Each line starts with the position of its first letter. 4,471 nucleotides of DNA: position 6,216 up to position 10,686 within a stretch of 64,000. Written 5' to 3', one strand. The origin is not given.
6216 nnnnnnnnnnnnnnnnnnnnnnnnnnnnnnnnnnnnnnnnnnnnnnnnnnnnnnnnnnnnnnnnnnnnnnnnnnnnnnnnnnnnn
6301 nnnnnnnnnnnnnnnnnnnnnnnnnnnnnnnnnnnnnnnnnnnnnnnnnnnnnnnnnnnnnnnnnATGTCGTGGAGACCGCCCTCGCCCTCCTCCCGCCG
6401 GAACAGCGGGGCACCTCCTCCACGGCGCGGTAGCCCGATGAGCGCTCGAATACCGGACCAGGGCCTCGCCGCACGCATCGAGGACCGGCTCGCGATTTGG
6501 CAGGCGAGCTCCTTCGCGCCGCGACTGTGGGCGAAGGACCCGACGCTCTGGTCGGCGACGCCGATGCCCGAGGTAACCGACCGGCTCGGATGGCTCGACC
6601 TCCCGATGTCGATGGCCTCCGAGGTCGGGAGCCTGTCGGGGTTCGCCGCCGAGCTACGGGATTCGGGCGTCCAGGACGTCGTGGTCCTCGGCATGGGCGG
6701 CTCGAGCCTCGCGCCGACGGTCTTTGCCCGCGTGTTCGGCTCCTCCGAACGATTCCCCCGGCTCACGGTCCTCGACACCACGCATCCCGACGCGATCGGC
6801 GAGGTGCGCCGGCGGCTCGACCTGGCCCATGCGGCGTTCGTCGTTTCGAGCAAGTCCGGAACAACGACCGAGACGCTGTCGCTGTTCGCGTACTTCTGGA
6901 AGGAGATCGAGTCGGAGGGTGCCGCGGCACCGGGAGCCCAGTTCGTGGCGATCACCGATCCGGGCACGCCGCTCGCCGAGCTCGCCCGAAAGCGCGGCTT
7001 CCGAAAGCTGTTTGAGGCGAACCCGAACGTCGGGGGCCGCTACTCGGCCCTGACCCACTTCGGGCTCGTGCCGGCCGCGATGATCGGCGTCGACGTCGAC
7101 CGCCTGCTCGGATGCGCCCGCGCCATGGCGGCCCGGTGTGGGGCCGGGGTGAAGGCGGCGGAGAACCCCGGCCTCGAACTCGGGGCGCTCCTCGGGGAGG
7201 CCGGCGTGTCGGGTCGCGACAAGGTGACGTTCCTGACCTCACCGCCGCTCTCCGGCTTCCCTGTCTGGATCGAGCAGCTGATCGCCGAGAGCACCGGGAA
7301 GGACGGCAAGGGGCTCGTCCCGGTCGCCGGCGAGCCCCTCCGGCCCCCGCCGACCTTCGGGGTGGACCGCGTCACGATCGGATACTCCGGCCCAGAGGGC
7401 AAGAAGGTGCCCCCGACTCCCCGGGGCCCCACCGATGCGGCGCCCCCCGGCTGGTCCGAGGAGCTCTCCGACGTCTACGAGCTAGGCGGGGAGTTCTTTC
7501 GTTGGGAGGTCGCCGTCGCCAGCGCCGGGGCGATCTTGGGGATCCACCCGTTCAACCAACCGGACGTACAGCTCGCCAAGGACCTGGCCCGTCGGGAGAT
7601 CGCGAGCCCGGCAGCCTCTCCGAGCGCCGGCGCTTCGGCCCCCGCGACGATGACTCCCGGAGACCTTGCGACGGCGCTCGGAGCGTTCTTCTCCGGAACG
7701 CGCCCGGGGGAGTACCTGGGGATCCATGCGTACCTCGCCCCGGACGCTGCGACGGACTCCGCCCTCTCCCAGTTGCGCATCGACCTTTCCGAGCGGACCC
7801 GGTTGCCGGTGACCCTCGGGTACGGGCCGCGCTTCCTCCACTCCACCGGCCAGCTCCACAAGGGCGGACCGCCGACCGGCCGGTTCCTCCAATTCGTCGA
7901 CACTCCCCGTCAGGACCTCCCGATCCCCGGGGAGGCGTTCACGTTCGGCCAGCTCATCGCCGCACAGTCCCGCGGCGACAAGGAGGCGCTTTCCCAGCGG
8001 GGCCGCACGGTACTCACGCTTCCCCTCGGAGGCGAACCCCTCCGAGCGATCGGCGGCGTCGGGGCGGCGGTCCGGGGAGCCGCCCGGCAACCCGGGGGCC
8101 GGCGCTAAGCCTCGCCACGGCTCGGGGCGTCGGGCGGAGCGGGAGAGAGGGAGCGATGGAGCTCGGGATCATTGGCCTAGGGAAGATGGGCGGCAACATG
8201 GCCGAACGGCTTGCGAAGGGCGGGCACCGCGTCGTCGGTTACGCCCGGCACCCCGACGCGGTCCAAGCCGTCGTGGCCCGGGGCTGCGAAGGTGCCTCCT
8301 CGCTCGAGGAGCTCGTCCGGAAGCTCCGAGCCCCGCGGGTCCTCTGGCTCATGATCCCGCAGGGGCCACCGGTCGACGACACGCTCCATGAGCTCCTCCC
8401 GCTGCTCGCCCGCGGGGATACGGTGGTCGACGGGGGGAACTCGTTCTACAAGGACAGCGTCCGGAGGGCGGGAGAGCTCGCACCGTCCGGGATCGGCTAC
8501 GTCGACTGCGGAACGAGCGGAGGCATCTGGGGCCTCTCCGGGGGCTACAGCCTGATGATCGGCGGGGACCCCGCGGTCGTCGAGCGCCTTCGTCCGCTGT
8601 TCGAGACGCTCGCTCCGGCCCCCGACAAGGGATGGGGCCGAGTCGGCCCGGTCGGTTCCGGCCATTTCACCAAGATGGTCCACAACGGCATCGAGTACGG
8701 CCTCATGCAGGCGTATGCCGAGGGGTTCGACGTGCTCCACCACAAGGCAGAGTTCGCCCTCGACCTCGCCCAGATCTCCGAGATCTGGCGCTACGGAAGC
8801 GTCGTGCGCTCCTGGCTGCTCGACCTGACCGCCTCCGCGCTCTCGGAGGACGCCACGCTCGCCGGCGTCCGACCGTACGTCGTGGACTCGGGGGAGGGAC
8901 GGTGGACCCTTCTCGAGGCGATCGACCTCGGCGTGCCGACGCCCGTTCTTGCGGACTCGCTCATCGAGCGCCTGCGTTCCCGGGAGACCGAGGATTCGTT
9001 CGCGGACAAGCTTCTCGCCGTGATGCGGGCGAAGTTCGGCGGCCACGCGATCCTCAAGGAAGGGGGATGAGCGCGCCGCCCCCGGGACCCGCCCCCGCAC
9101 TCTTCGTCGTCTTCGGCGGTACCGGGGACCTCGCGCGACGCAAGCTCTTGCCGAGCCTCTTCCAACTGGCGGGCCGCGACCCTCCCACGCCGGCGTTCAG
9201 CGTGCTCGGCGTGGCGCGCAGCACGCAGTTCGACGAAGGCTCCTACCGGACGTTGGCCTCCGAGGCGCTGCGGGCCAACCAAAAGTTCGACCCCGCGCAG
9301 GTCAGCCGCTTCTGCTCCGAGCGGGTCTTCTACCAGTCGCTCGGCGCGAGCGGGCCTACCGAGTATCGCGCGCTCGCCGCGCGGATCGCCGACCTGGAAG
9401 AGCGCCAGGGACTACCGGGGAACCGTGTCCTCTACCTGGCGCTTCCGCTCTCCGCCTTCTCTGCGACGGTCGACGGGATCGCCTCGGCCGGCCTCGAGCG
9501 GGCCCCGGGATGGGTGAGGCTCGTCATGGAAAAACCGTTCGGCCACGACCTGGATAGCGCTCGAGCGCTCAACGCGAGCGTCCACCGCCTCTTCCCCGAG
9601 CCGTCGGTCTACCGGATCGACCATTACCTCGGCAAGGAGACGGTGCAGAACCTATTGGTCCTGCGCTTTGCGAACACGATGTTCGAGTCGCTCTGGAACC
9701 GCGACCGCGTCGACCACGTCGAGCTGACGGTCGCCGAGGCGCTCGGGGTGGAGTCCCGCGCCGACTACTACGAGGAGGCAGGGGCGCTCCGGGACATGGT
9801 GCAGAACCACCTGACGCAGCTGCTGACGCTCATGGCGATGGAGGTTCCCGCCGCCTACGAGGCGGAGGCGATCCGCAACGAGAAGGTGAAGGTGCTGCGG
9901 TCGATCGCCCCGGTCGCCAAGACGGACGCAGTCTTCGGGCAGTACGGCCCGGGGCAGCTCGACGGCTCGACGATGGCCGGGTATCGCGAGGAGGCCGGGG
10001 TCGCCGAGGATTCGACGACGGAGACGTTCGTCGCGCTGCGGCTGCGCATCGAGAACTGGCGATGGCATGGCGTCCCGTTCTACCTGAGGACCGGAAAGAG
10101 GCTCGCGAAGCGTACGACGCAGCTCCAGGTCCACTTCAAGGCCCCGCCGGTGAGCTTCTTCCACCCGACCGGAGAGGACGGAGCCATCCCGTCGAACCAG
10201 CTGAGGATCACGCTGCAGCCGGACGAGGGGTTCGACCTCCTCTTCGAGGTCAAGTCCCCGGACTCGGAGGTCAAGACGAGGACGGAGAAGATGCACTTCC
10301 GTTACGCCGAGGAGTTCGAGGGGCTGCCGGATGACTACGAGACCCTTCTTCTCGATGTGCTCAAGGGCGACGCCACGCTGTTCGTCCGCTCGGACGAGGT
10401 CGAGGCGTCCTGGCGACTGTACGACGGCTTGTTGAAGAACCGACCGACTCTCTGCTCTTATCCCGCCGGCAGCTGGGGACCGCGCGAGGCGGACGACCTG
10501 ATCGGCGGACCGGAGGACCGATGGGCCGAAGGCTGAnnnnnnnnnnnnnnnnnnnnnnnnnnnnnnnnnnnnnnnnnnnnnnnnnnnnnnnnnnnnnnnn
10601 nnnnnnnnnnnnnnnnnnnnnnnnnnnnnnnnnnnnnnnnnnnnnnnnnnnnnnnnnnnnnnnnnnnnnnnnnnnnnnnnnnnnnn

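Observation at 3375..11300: Complete bacterial-type oxidative pentose phosphate operon in an apparent archaeon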

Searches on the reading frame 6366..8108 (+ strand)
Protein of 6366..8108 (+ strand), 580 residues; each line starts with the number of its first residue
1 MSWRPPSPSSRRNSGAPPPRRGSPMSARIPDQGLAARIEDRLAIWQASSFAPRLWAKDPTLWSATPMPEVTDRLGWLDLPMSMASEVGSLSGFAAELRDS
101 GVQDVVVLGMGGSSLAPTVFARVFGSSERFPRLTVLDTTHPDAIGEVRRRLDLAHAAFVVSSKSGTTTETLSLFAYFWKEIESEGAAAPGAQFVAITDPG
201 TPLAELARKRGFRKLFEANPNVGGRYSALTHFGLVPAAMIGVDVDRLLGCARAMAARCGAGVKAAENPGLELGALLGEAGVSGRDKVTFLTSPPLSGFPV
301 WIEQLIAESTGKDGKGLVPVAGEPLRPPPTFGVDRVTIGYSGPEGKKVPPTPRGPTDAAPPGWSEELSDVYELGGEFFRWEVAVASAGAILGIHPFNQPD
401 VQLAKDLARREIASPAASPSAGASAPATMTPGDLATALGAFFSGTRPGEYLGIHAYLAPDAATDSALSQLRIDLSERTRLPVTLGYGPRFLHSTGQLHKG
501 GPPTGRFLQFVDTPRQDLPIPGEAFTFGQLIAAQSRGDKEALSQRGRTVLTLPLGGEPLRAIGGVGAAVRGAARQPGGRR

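Call 6: search_protein_families(library=pfam, proteins=[window:6366-8108:+])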
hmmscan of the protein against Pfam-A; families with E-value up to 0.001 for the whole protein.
window:6366-8108:+ (580 aa): 1 family
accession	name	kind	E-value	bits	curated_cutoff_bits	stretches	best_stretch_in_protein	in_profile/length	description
PF00342.24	PGI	-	3e-15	56.3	22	1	101-312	95-308/486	Phosphoglucose isomerase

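Call 49: search_protein_families(library=ncbifam, proteins=[window:6438-8105:+], max_evalue=1e-10)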
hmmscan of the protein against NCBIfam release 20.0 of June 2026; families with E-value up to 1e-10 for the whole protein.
window:6438-8105:+ (556 aa): 7 families
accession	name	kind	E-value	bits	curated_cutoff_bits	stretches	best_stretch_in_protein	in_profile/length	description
NF007080.0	PRK09533.1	equivalog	6.4e-174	580.3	712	1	9-548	390-947/949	bifunctional transaldolase/phosoglucose isomerase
NF003016.0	PRK03868.1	equivalog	5e-37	127.7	487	1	49-290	31-265/410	glucose-6-phosphate isomerase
NF010697.0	PRK14097.1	equivalog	6.8e-29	100.7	443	1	47-296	42-302/448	glucose-6-phosphate isomerase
NF010696.0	PRK14096.1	equivalog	1.7e-27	96.2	671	1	76-289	112-327/528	glucose-6-phosphate isomerase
NF040629.1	PGI_Meth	equivalog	1.2e-21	77.3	350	1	77-296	60-273/396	glucose-6-phosphate isomerase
NF010695.0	PRK14095.1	equivalog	3.5e-21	75.4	703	1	77-288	150-361/536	glucose-6-phosphate isomerase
NF001211.0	PRK00179.1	equivalog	6.6e-18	64.4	492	1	74-289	142-360/544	glucose-6-phosphate isomerase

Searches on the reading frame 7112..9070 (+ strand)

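Call 6: search_protein_families(library=pfam, proteins=[window:7112-9070:+])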
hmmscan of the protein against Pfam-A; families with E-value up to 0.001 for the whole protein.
window:7112-9070:+ (652 aa): 5 families
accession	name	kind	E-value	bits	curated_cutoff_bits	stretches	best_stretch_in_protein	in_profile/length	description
PF03446.21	NAD_binding_2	-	1.1e-38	133.2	21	1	351-501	2-153/161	NAD binding domain of 6-phosphogluconate dehydrogenase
PF00393.24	6PGD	-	2.2e-20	73.7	27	1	517-628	1-118/290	6-phosphogluconate dehydrogenase, C-terminal domain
PF02826.25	2-Hacid_dh_C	-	1.2e-05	25.2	25.1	1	349-404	37-91/178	D-isomer specific 2-hydroxyacid dehydrogenase, NAD binding domain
PF03807.23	F420_oxidored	-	2.5e-05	25.2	21.6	1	351-391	2-44/94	NADP oxidoreductase coenzyme F420-dependent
PF02558.23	ApbA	-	0.00034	20.7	22.2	1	352-398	2-47/150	Ketopantoate reductase PanE/ApbA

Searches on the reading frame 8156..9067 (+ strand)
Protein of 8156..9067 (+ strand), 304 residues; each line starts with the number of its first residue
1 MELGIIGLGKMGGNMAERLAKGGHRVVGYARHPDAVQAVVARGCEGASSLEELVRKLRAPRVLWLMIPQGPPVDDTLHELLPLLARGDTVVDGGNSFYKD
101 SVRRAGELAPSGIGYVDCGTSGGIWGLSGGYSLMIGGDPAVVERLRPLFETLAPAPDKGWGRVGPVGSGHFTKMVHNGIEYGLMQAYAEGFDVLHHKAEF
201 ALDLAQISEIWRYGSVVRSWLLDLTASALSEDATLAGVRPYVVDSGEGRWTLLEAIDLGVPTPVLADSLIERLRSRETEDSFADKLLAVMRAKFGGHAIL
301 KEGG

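Call 49: search_protein_families(library=ncbifam, proteins=[window:8156-9067:+], max_evalue=1e-10)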
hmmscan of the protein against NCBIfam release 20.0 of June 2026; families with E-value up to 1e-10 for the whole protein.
window:8156-9067:+ (304 aa): 8 families
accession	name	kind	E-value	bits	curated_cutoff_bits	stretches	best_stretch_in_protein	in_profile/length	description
NF007161.0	PRK09599.1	subfamily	4.2e-133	443.2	271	1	1-301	1-300/302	NADP-dependent phosphogluconate dehydrogenase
TIGR00872.1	gnd_rel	equivalog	8.3e-114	379.8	297.2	1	1-301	1-297/299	phosphogluconate dehydrogenase (NAD(+)-dependent, decarboxylating)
NF006765.0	PRK09287.1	equivalog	8.6e-64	216.1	413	1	2-283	5-299/476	NADP-dependent phosphogluconate dehydrogenase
TIGR00873.1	gnd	equivalog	1.5e-61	208.6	426.7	1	3-280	2-291/467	decarboxylating NADP(+)-dependent phosphogluconate dehydrogenase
TIGR01505.1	tartro_sem_red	equivalog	1.2e-22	80.5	340.75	1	3-200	2-195/291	2-hydroxy-3-oxopropionate reductase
TIGR01692.1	HIBADH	equivalog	1.6e-19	70.4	291.6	1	6-222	2-211/288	3-hydroxyisobutyrate dehydrogenase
NF008592.0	PRK11559.1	equivalog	1.1e-18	67.5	397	1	1-198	3-196/296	2-hydroxy-3-oxopropionate reductase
NF011633.0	PRK15059.1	equivalog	5.3e-16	58.6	451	1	1-175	1-171/292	2-hydroxy-3-oxopropionate reductase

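Call 63: search_solved_structures(query=window:8156-9067:+, max_evalue=1e-30, show_alignments=1)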
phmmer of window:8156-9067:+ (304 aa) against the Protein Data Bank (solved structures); distinct sequences matched with E-value up to 1e-30: 22.
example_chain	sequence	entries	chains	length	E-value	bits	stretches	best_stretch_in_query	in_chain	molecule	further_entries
4e21_A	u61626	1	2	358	3.4e-90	305.8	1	1-197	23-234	6-phosphogluconate dehydrogenase (Decarboxylating)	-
6vpb_A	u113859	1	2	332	1.8e-88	300.2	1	1-299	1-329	6-phosphogluconate dehydrogenase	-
8ihe_A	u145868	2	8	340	1.3e-84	287.5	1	1-196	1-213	Probable 6-phosphogluconate dehydrogenase,decarboxylating Gnd2 | 6-phosphogluconate dehydrogenase, NAD(+)-dependent, decarboxylating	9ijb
10gw_A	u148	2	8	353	1.5e-84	287.2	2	154-298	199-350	6-phosphogluconate dehydrogenase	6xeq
2w8z_A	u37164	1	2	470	3.7e-56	194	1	2-289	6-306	6-PHOSPHOGLUCONATE DEHYDROGENASE, DECARBOXYLATING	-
2w90_A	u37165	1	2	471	3.7e-56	194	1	2-289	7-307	6-PHOSPHOGLUCONATE DEHYDROGENASE, DECARBOXYLATING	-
8i4n_A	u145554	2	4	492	5.8e-54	186.8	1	2-279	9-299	6-phosphogluconate dehydrogenase, decarboxylating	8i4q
2iyo_A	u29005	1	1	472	1.5e-53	185.4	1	3-296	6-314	6-PHOSPHOGLUCONATE DEHYDROGENASE, DECARBOXYLATING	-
2iyp_A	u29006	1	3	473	1.5e-53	185.4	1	3-296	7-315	6-PHOSPHOGLUCONATE DEHYDROGENASE, DECARBOXYLATING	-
2iz0_A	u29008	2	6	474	1.6e-53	185.4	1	3-296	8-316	6-PHOSPHOGLUCONATE DEHYDROGENASE, DECARBOXYLATING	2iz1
2p4q_A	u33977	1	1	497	5.2e-52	180.4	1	2-276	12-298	6-phosphogluconate dehydrogenase, decarboxylating 1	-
7cb0_A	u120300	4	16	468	9.9e-50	172.9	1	2-296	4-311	6-phosphogluconate dehydrogenase, decarboxylating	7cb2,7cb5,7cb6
3fwn_A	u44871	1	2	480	8.1e-49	169.9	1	2-293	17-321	6-phosphogluconate dehydrogenase, decarboxylating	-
2zyg_A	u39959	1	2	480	1.8e-48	168.7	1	2-292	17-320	6-phosphogluconate dehydrogenase, decarboxylating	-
2zya_A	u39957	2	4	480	3.3e-48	167.9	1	2-292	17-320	6-phosphogluconate dehydrogenase, decarboxylating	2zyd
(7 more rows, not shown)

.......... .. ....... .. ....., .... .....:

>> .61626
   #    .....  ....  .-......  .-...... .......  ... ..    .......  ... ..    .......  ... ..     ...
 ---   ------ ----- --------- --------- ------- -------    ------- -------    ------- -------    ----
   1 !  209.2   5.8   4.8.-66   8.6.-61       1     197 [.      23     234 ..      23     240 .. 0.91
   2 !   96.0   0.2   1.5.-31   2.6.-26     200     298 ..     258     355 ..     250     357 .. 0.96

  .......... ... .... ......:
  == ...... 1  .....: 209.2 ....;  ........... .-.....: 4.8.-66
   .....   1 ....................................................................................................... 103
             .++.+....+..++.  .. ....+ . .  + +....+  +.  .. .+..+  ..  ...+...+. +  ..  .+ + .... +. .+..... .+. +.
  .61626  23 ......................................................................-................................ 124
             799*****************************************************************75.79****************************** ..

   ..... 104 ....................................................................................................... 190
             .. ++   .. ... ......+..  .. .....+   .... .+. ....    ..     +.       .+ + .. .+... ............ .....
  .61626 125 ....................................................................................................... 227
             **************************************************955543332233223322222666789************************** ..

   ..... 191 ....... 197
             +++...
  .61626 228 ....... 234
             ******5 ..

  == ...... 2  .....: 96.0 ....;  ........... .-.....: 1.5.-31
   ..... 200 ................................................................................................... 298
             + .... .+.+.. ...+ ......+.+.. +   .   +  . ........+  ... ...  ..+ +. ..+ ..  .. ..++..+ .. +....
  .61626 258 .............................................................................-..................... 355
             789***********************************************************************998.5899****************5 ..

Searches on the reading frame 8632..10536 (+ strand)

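Call 6: search_protein_families(library=pfam, proteins=[window:8632-10536:+])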
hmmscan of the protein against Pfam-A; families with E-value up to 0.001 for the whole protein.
window:8632-10536:+ (634 aa): 2 families
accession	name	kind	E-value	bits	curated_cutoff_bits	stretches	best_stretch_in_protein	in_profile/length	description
PF02781.21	G6PD_C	-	1.4e-111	372.7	27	1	342-631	1-295/296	Glucose-6-phosphate dehydrogenase, C-terminal domain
PF00479.28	G6PD_N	-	7.6e-52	177.1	22.1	1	159-340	1-183/183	Glucose-6-phosphate dehydrogenase, NAD binding domain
